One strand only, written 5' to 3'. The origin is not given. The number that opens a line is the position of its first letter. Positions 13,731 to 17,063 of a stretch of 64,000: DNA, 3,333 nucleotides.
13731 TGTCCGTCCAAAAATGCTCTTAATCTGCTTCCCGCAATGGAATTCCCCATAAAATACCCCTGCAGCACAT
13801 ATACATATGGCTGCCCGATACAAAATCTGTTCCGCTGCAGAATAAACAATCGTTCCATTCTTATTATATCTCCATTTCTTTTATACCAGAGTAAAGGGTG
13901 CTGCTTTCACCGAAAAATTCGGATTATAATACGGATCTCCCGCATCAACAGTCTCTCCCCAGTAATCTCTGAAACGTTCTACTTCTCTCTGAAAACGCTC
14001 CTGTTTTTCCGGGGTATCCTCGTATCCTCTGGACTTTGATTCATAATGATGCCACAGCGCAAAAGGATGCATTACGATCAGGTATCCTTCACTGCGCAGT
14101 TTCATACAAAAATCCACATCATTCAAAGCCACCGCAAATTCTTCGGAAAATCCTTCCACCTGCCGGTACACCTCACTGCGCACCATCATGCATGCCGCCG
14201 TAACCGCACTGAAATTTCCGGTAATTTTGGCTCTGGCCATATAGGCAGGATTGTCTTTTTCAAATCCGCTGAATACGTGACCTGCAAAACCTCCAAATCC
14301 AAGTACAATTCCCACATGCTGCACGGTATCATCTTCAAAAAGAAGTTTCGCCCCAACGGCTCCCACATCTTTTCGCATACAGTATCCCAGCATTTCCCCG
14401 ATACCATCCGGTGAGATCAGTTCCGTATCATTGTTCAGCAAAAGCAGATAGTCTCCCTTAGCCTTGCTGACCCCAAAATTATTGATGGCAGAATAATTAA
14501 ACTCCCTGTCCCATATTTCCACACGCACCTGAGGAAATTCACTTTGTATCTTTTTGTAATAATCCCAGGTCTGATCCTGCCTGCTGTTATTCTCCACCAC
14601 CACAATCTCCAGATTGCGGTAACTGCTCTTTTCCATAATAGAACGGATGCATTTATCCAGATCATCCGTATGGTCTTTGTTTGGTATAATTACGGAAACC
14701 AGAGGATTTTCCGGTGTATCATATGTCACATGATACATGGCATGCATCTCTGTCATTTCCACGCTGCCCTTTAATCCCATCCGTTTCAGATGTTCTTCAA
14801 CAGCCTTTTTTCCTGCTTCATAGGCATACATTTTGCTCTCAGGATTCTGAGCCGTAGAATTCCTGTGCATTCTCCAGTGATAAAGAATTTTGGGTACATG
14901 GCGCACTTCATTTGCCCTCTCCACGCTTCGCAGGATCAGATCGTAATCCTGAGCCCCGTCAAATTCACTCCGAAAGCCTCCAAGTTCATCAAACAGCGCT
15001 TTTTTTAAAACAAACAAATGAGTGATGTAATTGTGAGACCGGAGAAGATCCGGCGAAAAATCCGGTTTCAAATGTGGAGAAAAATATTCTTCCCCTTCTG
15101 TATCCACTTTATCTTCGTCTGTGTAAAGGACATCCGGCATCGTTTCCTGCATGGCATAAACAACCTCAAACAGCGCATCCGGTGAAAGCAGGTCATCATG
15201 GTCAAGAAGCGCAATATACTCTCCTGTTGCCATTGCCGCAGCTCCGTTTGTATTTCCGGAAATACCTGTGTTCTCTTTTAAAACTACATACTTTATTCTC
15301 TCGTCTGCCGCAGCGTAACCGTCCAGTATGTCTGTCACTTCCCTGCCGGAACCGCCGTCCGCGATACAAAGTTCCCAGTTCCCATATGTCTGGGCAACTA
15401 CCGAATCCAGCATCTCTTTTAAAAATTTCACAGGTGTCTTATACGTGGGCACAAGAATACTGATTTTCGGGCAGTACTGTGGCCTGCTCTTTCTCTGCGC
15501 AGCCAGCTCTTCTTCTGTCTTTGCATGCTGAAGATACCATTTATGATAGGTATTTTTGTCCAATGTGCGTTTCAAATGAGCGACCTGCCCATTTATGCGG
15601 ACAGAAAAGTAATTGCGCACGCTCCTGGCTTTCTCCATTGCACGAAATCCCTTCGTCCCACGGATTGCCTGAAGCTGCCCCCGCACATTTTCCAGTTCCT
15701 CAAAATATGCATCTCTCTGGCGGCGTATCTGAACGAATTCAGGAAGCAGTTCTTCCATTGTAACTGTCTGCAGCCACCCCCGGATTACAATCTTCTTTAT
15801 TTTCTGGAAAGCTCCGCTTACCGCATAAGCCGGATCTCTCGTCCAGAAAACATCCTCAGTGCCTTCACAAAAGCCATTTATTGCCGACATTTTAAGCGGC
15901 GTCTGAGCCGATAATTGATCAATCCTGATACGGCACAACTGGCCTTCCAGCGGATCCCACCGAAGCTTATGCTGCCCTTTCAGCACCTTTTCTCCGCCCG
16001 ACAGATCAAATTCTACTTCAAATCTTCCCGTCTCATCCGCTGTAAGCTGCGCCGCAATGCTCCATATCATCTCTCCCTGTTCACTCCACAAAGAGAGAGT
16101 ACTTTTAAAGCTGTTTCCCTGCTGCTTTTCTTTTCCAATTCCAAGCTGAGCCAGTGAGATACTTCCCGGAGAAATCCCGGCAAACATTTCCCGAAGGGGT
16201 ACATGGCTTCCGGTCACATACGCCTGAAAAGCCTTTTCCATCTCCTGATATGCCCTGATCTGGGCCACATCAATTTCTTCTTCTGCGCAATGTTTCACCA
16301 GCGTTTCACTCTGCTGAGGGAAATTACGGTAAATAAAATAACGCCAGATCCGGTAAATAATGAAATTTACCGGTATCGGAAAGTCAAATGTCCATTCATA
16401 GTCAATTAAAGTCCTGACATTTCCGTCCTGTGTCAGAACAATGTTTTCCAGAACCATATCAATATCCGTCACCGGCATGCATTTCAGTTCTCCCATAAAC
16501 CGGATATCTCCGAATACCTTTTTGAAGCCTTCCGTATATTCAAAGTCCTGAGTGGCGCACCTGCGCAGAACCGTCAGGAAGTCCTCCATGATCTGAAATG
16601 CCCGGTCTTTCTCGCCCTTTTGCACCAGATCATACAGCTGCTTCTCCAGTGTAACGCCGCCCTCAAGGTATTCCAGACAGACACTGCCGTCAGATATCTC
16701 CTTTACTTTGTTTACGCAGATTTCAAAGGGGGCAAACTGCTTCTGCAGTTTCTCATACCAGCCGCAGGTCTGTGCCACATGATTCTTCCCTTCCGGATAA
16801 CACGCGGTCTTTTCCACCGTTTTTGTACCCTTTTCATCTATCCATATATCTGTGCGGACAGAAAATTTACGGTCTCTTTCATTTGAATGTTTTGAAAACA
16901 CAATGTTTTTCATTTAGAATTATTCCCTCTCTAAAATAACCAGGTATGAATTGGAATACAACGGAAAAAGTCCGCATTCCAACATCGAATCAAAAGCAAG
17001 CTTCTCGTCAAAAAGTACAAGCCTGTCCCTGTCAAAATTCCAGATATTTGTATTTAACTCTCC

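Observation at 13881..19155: Candidate Gram-positive chain-termination/export-gating system: kinase-like domain fused to the polymerase, stand-alone methyltransferase, and Wzt with a cap-binding domain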

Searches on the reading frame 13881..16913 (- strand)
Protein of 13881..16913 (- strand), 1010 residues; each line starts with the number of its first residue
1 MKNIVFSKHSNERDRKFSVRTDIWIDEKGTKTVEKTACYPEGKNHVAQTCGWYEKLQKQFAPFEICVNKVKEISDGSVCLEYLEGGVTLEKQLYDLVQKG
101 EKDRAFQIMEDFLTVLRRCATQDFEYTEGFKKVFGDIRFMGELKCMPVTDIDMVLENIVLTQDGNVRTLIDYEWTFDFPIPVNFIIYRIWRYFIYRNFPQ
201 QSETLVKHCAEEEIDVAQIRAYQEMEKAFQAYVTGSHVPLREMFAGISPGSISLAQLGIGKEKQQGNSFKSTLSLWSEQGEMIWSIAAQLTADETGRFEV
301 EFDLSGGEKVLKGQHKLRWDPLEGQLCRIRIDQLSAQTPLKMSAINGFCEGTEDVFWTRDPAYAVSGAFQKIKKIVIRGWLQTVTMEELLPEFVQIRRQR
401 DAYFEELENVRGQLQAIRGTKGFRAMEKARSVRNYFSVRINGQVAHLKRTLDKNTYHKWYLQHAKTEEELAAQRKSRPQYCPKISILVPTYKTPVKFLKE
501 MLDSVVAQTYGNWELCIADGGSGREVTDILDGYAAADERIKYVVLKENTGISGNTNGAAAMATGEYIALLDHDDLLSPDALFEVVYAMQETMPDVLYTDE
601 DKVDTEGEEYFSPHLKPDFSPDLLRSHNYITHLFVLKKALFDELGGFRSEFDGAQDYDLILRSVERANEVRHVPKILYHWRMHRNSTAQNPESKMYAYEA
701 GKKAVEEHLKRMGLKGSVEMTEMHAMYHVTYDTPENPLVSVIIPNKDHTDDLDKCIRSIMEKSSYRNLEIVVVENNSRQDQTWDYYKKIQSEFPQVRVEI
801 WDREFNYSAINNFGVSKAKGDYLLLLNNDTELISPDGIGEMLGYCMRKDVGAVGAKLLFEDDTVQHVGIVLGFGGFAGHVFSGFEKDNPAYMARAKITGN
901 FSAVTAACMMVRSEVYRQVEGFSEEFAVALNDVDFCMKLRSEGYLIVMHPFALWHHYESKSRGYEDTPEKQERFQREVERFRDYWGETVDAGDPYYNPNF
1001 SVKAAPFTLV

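Call 8: search_protein_families(library=pfam, proteins=[window:13881-16913:-], max_evalue=0.01)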
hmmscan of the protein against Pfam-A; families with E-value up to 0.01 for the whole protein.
window:13881-16913:- (1010 aa): 5 families
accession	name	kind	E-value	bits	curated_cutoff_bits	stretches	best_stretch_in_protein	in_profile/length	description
PF00535.33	Glycos_transf_2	-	2.9e-48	164.4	23.3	2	485-623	1-141/168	Glycosyl transferase family 2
PF13641.12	Glyco_tranf_2_3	-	6.6e-28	98.7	27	2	739-961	3-216/230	Glycosyltransferase like family 2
PF10111.15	Glyco_tranf_2_2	-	7.2e-15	55.6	27.3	2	497-681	14-218/276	Glycosyltransferase like family 2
PF13632.12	Glyco_trans_2_3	-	2.4e-07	31.2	27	1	901-966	69-131/198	Glycosyl transferase family group 2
PF02709.20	Glyco_transf_7C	-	0.0062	16.6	23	0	903-948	18-64/78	N-terminal domain of galactosyltransferase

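Call 35: find_encoding_contigs(protein=window:13881-16913:-, flank=2000, max_places=4)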
Protein window:13881-16913:- (1010 aa): 2 contigs read that carry it; 2 places shown.
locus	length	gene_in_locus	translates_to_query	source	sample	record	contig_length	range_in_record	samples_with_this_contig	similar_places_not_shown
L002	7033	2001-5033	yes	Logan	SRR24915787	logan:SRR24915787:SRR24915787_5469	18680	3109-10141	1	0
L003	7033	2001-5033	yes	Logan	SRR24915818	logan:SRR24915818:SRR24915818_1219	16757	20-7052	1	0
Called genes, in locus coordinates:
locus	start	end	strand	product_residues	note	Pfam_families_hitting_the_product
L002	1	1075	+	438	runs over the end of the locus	PF00005:ABC_tran, PF14524:Wzt_C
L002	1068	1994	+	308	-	PF00398:RrnaAD (weak), PF02353:CMAS (weak), PF13489:Methyltransf_23, PF05175:MTS (weak), PF13847:Methyltransf_31 (weak), PF08241:Methyltransf_11, PF08242:Methyltransf_12, PF13649:Methyltransf_25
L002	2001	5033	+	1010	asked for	PF13506:Glyco_transf_21 (faint), PF00535:Glycos_transf_2, PF10111:Glyco_tranf_2_2 (weak), PF13641:Glyco_tranf_2_3, PF13632:Glyco_trans_2_3 (faint), PF00535:Glycos_transf_2, PF13641:Glyco_tranf_2_3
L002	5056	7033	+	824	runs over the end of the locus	PF00535:Glycos_transf_2, PF10111:Glyco_tranf_2_2 (weak), PF13641:Glyco_tranf_2_3, PF13632:Glyco_trans_2_3 (faint), PF13506:Glyco_transf_21, PF00535:Glycos_transf_2, PF10111:Glyco_tranf_2_2, PF13641:Glyco_tranf_2_3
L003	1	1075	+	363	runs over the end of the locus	?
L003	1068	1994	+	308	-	PF00398:RrnaAD (weak), PF02353:CMAS (weak), PF13489:Methyltransf_23, PF05175:MTS (weak), PF13847:Methyltransf_31 (weak), PF08241:Methyltransf_11, PF08242:Methyltransf_12, PF13649:Methyltransf_25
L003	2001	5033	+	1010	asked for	PF13506:Glyco_transf_21 (faint), PF00535:Glycos_transf_2, PF10111:Glyco_tranf_2_2 (weak), PF13641:Glyco_tranf_2_3, PF13632:Glyco_trans_2_3 (faint), PF00535:Glycos_transf_2, PF13641:Glyco_tranf_2_3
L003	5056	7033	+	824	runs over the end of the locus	PF00535:Glycos_transf_2, PF10111:Glyco_tranf_2_2 (weak), PF13641:Glyco_tranf_2_3, PF13632:Glyco_trans_2_3 (faint), PF13506:Glyco_transf_21, PF00535:Glycos_transf_2, PF10111:Glyco_tranf_2_2, PF13641:Glyco_tranf_2_3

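Call 36: list_cluster_members(proteins=[window:13884-16913:-, window:16923-17846:-, window:21514-22593:-])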
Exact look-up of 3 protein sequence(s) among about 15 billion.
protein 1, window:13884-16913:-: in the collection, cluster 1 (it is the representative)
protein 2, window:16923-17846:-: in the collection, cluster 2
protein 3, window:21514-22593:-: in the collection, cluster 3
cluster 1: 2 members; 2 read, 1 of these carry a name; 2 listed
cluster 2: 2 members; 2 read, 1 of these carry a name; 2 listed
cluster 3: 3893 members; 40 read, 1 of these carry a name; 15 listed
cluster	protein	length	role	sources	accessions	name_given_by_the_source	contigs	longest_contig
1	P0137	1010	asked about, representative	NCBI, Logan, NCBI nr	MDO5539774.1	MAG: glycosyltransferase family 2 protein [Eubacteriales bacterium] | glycosyltransferase family 2 protein [Eubacteriales bacterium]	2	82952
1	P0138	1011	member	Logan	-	-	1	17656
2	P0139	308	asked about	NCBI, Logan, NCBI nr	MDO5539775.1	MAG: class I SAM-dependent methyltransferase [Eubacteriales bacterium] | class I SAM-dependent methyltransferase [Eubacteriales bacterium]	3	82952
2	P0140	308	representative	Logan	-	-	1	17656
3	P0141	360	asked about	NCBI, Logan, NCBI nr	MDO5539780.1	MAG: dTDP-glucose 4,6-dehydratase [Eubacteriales bacterium] | dTDP-glucose 4,6-dehydratase [Eubacteriales bacterium]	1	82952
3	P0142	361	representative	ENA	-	-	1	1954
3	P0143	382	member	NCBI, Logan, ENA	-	-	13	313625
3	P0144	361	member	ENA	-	-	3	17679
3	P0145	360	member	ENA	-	-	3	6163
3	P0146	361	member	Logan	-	-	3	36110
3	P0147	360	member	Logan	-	-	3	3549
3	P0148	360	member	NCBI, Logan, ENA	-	-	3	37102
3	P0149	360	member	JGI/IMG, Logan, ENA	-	-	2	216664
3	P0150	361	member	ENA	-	-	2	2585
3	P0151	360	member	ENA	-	-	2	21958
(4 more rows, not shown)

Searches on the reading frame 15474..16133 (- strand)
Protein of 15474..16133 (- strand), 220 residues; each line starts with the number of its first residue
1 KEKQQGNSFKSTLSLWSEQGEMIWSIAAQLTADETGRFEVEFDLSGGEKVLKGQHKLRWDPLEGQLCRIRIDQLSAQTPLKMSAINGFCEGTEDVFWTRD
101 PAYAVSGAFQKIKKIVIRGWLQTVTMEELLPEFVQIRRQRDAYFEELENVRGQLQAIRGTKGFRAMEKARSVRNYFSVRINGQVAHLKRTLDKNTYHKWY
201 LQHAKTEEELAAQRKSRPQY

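Call 63: predict_structure(alignment_id=A2)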
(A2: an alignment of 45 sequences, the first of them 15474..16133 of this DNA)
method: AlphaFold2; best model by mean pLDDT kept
length: 220 residues; sequences in the alignment: 45
mean_pLDDT: 83.1   pTM: 0.62
mean pLDDT of the five models: 83.1, 79.0, 76.6, 76.0, 75.6
residues with pLDDT >= 90: 88; 70-90: 98; 50-70: 30; < 50: 4
segments of 3 or more residues with pLDDT < 50: 1-4
pLDDT, mean of each block of 10 residues (from residue 1): 56 66 71 90 87 88 91 96 90 86 93 95 91 87 91 91 91 82 77 58 76 74
secondary structure, 60 per line:
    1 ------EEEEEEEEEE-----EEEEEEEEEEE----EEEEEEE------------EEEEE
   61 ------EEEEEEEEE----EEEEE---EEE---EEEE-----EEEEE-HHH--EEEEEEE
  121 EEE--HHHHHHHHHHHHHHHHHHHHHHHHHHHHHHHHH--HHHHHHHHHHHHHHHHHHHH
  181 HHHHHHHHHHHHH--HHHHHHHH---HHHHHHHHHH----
elements in order: E7-16 E22-32 E37-43 E56-60 E67-75 E80-84 E88-90 E94-97 E103-107 E114-123 H126-158 H161-193 H196-203 H207-216

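Call 67: fold_search(model_id=the predicted structure, library=pdb)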
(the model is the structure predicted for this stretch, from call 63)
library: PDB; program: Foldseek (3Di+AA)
matches with E <= 10: 1273; with E <= 0.001: 0
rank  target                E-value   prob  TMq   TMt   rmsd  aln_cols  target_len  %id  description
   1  4tw1_A                1.9e-02  0.14  0.13  0.11  25.1       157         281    8  Crystal structure of the octameric pore complex of the Staphylococcus aureus Bi-component Toxin LukGH (released 2014-11-12)
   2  7w2e_A                2.1e-02  0.69  0.20  0.20  17.1       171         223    8  An open-like conformation of the sigma-1 receptor from Xenopus laevis (released 2022-03-16)
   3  7o1q_A                2.1e-02  0.14  0.12  0.11  28.1       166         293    7  Amyloid beta oligomer displayed on the alpha hemolysin scaffold (released 2021-04-14)
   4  8rj8_G                2.2e-02  0.08  0.11  0.08  30.5       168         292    8  CytK nanopore mutant (released 2025-01-01)
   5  7w2e_H                2.3e-02  0.69  0.21  0.21  17.1       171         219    8  An open-like conformation of the sigma-1 receptor from Xenopus laevis (released 2022-03-16)
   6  7w2g_B                2.8e-02  0.66  0.21  0.21  17.1       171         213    8  An open-like conformation of the sigma-1 receptor from Xenopus laevis complexed with PRE084 by soaking (released 2022-03-16)
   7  9nk2                  3.3e-02  0.47  0.18  0.23  15.0       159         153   11  Prenylated-FMN maturase PhdC from Mycolicibacterium fortuitum bound to prenylated flavin mononucleotide (released 2026-02-18)
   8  2wvy_B                3.3e-02  0.47  0.21  0.09  12.2       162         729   15  STRUCTURE OF THE FAMILY GH92 INVERTING MANNOSIDASE BT2199 FROM BACTEROIDES THETAIOTAOMICRON VPI-5482 (released 2009-11-03)
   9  7w2e_K                3.6e-02  0.63  0.21  0.21  17.1       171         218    8  An open-like conformation of the sigma-1 receptor from Xenopus laevis (released 2022-03-16)
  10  9nk4                  3.6e-02  0.44  0.17  0.23  15.9       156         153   13  Prenylated-FMN maturase PhdC E45A mutant from Mycolicibacterium fortuitum bound to flavin mononucleotide (released 2026-02-18)
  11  2wvy_C                3.6e-02  0.35  0.19  0.08  12.8       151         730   14  STRUCTURE OF THE FAMILY GH92 INVERTING MANNOSIDASE BT2199 FROM BACTEROIDES THETAIOTAOMICRON VPI-5482 (released 2009-11-03)
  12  1na8_A                3.8e-02  0.18  0.15  0.18  14.9       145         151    8  Crystal structure of ADP-ribosylation factor binding protein GGA1 (released 2003-07-29)
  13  7w2h_O                4.3e-02  0.60  0.21  0.22   8.9       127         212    6  A double cysteine variant of the sigma-1 receptor from Xenopus laevis complexed with S1RA (released 2022-03-16)
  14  7w2e_E                4.3e-02  0.60  0.21  0.21  17.2       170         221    9  An open-like conformation of the sigma-1 receptor from Xenopus laevis (released 2022-03-16)
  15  2ol5_A                4.3e-02  0.33  0.17  0.20  16.9       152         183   12  Crystal Structure of a protease synthase and sporulation negative regulatory protein PAI 2 from Bacillus stearothermop (released 2007-02-20)
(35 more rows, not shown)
